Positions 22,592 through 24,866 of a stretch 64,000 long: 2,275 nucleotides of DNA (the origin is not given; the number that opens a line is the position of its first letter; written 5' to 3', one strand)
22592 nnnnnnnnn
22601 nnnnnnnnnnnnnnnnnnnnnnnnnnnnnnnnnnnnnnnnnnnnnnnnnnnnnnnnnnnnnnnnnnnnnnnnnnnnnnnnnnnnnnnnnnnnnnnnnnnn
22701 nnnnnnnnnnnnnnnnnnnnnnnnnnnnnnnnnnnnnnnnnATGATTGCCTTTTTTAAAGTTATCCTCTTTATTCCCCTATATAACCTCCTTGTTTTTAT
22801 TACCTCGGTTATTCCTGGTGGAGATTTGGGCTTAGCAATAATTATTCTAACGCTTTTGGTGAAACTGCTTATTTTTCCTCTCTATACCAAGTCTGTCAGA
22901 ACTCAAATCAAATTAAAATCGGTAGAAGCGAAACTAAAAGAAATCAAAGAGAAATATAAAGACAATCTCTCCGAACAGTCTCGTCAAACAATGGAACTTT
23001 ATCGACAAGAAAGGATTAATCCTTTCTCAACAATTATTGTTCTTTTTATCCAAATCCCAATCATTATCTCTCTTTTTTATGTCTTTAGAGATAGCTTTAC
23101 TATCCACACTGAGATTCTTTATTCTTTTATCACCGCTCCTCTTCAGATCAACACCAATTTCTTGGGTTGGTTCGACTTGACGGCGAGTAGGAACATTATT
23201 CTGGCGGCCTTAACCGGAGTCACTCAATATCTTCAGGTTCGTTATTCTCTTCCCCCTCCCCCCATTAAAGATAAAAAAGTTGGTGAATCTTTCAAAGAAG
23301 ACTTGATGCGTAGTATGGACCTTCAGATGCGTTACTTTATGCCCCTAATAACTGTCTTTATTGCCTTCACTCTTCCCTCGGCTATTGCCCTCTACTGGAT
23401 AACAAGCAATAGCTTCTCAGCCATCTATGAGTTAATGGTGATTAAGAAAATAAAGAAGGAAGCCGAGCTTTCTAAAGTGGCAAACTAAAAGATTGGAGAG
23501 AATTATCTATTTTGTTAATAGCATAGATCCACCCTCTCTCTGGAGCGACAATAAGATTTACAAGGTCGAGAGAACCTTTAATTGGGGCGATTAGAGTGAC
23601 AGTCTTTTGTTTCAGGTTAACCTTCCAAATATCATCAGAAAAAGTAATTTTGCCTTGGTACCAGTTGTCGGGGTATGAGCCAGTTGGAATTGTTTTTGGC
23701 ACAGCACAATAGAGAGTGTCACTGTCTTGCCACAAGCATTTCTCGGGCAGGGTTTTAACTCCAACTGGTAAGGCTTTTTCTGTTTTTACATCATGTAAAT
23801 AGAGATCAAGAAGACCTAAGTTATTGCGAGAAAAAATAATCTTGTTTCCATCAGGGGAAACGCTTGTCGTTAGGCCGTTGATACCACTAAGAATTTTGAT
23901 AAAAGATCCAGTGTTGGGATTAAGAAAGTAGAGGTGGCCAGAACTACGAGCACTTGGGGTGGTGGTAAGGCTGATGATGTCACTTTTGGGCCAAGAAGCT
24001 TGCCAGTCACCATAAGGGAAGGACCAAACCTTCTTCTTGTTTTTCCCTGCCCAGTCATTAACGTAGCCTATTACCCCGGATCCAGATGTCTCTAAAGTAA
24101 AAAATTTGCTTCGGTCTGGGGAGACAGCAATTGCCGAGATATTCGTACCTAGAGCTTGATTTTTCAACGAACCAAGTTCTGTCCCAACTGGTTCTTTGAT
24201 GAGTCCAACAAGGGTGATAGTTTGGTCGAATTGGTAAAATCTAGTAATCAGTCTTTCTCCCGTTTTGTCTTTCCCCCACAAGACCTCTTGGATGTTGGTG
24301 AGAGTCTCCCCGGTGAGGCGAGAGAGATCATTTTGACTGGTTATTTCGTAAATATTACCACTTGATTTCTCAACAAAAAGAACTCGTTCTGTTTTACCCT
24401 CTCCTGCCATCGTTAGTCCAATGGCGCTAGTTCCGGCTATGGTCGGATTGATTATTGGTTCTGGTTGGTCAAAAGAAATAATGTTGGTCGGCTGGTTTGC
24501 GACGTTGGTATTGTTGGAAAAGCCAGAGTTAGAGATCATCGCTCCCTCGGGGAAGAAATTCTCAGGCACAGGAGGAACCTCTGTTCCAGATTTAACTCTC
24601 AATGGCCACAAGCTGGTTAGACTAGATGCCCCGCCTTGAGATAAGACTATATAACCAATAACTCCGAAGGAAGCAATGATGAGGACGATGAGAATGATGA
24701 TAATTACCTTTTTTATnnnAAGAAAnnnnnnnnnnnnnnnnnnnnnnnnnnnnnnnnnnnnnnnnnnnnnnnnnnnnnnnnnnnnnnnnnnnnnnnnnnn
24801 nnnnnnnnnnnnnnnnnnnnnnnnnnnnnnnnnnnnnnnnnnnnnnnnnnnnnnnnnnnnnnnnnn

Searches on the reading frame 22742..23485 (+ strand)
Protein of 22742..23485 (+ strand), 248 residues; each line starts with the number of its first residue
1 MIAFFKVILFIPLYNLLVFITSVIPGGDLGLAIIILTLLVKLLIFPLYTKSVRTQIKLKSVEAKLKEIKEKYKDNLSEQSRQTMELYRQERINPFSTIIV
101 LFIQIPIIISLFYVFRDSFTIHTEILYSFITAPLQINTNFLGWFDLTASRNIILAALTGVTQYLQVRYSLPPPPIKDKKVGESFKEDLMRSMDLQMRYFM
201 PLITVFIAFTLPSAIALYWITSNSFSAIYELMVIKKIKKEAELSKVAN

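Call 20: search_protein_families(library=pfam, proteins=[window:22742-23485:+], max_evalue=0.01)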
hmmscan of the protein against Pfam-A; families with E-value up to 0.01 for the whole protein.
window:22742-23485:+ (248 aa): 2 families
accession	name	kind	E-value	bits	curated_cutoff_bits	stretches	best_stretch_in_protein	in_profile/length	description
PF02096.25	60KD_IMP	-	2.2e-41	142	35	1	30-233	2-161/163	60Kd inner membrane protein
PF03871.20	RNA_pol_Rpb5_N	-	0.0038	18.3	27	1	58-104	27-73/89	RNA polymerase Rpb5, N-terminal domain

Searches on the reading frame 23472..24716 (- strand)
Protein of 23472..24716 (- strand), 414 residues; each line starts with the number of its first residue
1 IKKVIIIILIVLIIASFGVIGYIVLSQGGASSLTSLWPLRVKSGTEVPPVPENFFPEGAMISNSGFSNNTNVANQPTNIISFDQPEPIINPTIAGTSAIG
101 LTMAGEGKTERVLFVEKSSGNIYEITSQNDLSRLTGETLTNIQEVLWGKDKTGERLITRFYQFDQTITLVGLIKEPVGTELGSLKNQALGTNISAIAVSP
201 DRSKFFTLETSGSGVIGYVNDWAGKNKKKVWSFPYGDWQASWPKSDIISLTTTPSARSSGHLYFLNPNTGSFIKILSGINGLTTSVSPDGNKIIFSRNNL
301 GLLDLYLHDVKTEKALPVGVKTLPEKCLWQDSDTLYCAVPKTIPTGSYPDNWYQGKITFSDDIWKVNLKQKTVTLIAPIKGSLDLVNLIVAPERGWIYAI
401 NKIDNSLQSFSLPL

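Call 20: search_protein_families(library=pfam, proteins=[window:23472-24716:-], max_evalue=0.01)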
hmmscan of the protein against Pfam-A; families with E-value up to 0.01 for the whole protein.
window:23472-24716:- (414 aa): 1 family
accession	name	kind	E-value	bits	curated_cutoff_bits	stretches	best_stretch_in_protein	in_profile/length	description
PF07676.18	PD40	-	0.0019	18.5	20.9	0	284-298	14-28/38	WD40-like Beta Propeller Repeat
